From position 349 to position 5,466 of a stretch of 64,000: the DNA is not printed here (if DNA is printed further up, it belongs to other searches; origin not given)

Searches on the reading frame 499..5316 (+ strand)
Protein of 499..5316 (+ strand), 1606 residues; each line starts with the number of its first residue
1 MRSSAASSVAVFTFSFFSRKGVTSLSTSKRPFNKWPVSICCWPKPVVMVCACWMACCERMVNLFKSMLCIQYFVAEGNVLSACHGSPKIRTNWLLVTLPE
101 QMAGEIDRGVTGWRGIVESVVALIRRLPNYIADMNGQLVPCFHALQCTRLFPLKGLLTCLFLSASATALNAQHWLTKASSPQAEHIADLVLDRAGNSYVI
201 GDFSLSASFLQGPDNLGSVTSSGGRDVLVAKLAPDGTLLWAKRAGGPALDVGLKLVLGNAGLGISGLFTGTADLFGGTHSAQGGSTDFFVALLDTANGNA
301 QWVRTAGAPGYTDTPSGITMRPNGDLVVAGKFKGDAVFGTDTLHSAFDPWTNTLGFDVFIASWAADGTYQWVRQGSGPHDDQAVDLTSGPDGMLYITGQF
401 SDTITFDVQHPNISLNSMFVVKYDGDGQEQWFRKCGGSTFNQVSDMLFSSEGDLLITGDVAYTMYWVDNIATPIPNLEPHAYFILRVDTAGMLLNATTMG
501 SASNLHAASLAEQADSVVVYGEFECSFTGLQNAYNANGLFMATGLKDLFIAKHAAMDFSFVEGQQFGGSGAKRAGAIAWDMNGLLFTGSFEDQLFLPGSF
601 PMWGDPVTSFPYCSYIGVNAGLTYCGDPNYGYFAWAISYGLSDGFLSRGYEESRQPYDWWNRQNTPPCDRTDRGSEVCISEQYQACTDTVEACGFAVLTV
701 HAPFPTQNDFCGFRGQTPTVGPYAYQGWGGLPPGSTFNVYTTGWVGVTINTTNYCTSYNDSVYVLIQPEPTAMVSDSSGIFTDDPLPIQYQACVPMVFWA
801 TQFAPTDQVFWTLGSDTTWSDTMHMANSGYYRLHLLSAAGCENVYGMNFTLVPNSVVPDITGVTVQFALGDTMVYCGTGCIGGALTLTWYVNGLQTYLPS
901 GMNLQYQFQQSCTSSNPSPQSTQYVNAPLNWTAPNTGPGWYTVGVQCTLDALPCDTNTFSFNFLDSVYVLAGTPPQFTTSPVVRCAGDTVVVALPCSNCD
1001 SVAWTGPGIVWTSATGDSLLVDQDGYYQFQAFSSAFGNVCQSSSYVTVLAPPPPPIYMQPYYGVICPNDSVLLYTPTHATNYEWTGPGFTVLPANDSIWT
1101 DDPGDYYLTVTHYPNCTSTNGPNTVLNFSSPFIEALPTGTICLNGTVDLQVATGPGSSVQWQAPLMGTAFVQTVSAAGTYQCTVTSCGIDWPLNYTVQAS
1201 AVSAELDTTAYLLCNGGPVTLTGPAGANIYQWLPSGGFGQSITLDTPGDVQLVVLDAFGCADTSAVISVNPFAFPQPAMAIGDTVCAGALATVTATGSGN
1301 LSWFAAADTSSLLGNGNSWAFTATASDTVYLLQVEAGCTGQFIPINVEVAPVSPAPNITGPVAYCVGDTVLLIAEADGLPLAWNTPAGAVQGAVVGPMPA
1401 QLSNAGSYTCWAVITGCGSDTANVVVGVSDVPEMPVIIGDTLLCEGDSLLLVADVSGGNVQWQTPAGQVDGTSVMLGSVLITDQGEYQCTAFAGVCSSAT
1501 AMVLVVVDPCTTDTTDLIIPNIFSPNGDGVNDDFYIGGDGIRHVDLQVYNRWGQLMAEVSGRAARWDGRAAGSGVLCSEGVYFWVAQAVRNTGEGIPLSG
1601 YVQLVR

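Call 76: find_encoding_contigs(protein=window:499-5316:+, flank=10000, max_places=3)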
Protein window:499-5316:+ (1606 aa): no gene with exactly this product is on record in the collection.
